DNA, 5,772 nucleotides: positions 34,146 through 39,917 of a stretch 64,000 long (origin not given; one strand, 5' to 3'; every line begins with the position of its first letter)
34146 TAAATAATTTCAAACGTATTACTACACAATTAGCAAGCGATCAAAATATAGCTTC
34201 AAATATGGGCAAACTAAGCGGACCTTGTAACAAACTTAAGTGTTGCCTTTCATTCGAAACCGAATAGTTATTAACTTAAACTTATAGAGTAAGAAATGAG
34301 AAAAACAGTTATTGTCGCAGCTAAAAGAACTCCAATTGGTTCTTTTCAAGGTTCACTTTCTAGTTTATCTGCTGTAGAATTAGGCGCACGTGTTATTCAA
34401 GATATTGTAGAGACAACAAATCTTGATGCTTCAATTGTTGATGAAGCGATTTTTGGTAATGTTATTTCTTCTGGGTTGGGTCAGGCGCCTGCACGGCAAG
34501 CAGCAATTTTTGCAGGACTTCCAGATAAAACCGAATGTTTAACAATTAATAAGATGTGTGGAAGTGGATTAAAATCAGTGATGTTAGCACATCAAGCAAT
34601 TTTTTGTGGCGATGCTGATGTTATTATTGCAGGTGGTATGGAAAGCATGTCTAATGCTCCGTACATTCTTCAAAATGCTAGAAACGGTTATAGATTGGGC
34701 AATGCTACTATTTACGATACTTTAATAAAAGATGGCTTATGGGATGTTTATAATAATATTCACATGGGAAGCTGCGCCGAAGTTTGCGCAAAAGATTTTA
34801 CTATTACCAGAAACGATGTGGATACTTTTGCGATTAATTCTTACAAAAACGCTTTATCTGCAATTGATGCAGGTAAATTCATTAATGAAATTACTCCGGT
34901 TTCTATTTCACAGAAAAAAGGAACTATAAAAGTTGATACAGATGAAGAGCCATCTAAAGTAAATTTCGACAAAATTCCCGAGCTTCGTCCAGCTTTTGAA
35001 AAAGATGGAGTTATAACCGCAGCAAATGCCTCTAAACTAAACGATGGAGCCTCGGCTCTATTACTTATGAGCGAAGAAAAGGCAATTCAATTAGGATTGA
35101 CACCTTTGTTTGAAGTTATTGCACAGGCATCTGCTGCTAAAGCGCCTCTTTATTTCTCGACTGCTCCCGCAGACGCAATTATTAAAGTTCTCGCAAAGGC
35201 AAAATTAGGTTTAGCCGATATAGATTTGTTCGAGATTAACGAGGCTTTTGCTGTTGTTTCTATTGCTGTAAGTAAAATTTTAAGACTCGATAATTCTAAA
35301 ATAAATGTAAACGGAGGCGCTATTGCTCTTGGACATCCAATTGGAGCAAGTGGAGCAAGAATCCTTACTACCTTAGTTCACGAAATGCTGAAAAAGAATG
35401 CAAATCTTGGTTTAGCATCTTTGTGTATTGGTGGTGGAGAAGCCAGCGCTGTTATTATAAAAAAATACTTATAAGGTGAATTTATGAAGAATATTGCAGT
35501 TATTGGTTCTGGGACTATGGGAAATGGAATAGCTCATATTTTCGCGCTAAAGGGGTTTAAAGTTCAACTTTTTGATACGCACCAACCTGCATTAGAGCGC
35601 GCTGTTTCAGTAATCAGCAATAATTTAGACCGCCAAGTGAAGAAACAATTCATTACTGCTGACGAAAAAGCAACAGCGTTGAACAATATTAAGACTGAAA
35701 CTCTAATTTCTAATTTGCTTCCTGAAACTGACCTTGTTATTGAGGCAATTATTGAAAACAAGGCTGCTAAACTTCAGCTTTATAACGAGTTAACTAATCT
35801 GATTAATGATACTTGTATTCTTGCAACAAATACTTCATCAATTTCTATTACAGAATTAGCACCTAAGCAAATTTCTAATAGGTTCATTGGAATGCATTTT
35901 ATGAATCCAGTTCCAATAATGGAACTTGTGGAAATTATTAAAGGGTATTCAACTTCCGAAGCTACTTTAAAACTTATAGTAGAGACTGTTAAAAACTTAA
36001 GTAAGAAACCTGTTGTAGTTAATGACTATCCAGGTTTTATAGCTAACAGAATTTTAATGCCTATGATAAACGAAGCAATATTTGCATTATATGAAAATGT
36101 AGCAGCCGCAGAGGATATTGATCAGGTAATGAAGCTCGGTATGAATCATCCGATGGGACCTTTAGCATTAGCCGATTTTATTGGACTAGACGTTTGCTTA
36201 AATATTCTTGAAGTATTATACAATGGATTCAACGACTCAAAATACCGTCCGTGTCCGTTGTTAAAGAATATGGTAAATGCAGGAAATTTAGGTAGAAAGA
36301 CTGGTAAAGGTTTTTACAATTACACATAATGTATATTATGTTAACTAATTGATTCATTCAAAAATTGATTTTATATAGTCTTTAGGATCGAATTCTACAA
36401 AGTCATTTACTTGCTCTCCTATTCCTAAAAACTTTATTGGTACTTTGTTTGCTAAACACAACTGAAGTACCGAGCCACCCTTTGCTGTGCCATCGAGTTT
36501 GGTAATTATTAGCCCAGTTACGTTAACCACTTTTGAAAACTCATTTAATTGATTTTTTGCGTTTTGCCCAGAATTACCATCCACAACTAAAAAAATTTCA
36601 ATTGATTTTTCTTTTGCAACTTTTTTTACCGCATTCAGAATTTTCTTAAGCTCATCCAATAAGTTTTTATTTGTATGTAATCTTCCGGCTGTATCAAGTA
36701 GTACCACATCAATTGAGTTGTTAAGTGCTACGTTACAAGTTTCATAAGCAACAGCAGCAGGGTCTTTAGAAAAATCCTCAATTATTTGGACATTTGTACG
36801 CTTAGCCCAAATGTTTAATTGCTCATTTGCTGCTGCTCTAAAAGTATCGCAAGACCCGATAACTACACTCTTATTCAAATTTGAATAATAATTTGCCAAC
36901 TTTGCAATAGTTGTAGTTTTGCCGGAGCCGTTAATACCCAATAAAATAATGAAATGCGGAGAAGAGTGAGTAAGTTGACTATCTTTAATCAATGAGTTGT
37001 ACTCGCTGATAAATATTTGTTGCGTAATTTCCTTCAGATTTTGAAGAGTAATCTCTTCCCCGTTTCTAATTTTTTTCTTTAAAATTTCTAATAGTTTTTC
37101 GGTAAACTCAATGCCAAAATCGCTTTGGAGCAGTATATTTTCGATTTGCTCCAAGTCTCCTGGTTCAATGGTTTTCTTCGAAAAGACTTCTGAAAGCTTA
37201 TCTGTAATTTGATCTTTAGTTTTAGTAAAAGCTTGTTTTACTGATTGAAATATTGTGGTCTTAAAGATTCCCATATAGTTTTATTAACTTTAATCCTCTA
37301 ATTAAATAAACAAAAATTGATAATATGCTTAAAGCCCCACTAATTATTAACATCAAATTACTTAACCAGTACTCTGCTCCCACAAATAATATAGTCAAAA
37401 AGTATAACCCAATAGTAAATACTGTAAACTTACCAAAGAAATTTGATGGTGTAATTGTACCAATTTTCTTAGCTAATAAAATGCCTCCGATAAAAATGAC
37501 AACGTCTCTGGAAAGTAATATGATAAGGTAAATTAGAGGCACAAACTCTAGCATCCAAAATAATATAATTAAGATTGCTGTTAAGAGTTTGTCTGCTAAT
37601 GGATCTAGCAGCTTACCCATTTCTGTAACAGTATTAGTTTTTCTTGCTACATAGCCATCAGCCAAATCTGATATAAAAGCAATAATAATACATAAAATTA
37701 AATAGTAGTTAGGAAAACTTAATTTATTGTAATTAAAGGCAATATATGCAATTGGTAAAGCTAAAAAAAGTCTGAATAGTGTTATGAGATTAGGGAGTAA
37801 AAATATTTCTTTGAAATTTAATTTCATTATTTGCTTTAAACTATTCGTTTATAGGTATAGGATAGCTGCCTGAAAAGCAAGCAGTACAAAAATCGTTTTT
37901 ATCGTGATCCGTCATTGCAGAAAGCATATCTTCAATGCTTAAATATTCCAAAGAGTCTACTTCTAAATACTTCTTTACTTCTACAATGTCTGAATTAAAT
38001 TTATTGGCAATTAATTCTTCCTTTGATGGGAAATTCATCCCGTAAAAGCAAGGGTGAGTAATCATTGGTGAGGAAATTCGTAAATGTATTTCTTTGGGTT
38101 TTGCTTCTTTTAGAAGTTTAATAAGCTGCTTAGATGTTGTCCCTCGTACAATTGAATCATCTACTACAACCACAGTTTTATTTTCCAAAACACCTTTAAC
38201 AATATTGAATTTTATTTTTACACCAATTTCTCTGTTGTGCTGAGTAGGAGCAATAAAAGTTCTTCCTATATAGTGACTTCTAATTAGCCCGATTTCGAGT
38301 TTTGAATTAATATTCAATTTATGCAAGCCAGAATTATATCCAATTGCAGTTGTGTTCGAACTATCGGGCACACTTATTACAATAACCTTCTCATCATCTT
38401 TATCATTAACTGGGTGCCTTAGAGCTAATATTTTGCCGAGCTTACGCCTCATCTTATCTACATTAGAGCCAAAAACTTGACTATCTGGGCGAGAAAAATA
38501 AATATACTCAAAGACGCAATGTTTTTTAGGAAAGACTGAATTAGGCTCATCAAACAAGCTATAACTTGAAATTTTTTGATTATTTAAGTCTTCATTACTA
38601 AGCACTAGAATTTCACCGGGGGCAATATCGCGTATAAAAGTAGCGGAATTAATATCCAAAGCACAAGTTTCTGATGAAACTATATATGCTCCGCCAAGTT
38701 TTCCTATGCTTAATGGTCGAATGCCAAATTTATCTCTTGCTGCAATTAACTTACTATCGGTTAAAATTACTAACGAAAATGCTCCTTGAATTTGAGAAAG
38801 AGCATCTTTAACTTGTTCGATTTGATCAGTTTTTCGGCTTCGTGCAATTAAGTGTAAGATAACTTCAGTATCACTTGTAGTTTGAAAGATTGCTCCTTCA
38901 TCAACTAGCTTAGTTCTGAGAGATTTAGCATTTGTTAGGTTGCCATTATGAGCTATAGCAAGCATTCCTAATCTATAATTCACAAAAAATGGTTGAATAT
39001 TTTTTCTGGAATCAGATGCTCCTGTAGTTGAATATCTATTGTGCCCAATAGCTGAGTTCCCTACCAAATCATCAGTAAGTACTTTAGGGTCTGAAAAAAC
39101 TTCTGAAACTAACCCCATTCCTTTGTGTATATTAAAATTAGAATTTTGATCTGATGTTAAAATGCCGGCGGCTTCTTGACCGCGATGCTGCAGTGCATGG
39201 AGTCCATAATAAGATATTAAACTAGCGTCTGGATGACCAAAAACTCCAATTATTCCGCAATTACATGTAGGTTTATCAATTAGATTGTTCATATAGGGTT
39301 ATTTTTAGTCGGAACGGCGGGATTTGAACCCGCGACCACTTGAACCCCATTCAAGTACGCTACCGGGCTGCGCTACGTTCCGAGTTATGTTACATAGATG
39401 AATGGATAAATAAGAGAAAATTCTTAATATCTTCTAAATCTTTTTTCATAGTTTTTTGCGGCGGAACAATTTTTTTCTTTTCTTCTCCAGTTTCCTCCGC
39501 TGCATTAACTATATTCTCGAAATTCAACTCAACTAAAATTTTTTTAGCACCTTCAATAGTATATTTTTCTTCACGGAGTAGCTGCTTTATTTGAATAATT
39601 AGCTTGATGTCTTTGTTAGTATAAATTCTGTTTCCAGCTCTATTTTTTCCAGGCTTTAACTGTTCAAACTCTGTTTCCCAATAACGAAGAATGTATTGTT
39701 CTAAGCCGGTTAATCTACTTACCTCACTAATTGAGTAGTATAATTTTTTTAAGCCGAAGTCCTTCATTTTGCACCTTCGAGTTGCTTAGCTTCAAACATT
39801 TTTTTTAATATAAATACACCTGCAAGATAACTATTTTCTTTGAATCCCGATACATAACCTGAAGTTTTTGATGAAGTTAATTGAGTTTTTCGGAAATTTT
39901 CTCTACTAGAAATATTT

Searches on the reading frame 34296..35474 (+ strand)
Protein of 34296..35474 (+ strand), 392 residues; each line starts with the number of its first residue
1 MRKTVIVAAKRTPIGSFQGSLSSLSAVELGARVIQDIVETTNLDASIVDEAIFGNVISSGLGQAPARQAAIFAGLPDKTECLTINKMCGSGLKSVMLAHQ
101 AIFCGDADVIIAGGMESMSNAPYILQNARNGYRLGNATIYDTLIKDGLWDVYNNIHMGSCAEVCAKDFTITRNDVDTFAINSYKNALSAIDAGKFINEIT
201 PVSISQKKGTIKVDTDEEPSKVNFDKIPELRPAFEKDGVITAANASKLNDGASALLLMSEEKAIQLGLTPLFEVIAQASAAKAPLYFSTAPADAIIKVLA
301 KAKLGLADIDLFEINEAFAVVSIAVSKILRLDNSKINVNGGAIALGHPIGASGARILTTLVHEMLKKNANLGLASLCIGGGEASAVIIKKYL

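Call 59: search_protein_families(library=pfam, max_evalue=0.000001, proteins=[window:34296-35474:+])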
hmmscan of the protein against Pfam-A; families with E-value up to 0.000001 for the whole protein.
window:34296-35474:+ (392 aa): 2 families
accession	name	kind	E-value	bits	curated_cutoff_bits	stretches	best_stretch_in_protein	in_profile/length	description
PF00108.29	Thiolase_N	-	9.1e-97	323.9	26.4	1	5-261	2-260/260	Thiolase, N-terminal domain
PF02803.24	Thiolase_C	-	6.7e-43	145.7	27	1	269-390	2-123/123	Thiolase, C-terminal domain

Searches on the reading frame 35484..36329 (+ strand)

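Call 59: search_protein_families(library=pfam, max_evalue=0.000001, proteins=[window:35484-36329:+])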
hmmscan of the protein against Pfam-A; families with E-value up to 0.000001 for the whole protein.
window:35484-36329:+ (281 aa): 2 families
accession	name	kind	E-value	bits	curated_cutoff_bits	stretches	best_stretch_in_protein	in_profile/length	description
PF02737.24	3HCDH_N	-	1.8e-57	194.6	22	1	3-181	1-179/180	3-hydroxyacyl-CoA dehydrogenase, NAD binding domain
PF00725.27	3HCDH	-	6.8e-38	129.5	22.1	1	184-280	1-97/97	3-hydroxyacyl-CoA dehydrogenase, C-terminal domain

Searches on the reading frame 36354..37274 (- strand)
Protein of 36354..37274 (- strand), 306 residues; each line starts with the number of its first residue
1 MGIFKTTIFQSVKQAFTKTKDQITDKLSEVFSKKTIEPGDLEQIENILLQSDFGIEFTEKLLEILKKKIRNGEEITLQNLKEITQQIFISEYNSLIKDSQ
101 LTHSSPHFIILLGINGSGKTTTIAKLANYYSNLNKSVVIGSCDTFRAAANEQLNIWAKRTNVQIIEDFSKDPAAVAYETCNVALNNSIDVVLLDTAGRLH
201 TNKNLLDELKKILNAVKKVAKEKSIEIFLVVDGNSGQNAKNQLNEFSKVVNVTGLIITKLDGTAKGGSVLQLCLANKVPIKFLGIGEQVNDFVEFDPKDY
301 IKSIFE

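Call 60: search_protein_families(library=pfam, max_evalue=0.000001, proteins=[window:36354-37274:-])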
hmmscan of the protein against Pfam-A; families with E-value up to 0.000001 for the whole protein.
window:36354-37274:- (306 aa): 4 families
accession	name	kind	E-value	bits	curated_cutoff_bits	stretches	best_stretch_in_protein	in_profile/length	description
PF00448.28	SRP54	-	2.2e-69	233.5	22.7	1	107-305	2-195/196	SRP54-type protein, GTPase domain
PF02881.24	SRP54_N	-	4.2e-08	33.7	22.4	1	24-83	2-70/75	SRP54-type protein, helical bundle domain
PF06414.18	Zeta_toxin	-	1.4e-07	31.6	22.3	1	98-211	7-119/199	Zeta toxin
PF13401.12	AAA_22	-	5.9e-07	30.3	27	0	105-230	4-121/130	AAA domain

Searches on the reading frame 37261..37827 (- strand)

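Call 60: search_protein_families(library=pfam, max_evalue=0.000001, proteins=[window:37261-37827:-])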
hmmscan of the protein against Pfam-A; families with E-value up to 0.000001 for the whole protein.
window:37261-37827:- (188 aa): 1 family
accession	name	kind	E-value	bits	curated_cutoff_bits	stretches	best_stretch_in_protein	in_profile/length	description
PF01066.26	CDP-OH_P_transf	-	1.2e-29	104.1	22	1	10-166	2-149/152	CDP-alcohol phosphatidyltransferase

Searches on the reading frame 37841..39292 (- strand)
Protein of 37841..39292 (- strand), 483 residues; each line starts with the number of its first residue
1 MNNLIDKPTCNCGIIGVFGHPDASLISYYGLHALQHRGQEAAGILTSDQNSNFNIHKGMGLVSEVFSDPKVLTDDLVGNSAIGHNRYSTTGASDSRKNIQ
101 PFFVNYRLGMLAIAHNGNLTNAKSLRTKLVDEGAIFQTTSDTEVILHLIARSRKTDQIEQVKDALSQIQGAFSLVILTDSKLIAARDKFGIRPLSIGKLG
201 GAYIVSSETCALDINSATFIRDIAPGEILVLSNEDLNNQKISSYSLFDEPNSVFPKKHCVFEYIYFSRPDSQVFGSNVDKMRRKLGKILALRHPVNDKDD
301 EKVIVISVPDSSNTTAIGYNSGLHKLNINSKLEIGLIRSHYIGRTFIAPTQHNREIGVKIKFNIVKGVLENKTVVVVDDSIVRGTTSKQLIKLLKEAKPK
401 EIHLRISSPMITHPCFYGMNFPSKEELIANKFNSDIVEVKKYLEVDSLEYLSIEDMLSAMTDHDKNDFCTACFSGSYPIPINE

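Call 60: search_protein_families(library=pfam, max_evalue=0.000001, proteins=[window:37841-39292:-])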
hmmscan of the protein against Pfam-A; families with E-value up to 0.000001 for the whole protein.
window:37841-39292:- (483 aa): 2 families
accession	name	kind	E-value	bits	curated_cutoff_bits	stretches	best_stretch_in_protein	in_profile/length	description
PF13537.11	GATase_7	-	9e-24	84.3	25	1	85-212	2-121/123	Glutamine amidotransferase domain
PF13522.11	GATase_6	-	5.9e-22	78.5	27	1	79-208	11-130/130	Glutamine amidotransferase domain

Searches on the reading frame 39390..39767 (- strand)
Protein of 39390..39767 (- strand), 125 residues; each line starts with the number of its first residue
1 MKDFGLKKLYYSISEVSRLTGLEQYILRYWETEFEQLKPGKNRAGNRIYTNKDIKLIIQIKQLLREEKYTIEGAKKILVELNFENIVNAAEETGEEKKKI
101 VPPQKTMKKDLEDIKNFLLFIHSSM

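Call 60: search_protein_families(library=pfam, max_evalue=0.000001, proteins=[window:39390-39767:-])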
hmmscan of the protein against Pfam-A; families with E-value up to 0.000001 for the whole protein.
window:39390-39767:- (125 aa): 1 family
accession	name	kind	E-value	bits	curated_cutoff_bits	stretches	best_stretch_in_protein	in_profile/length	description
PF13411.12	MerR_1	-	5.9e-19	68.4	21.6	1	11-78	1-66/69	MerR HTH family regulatory protein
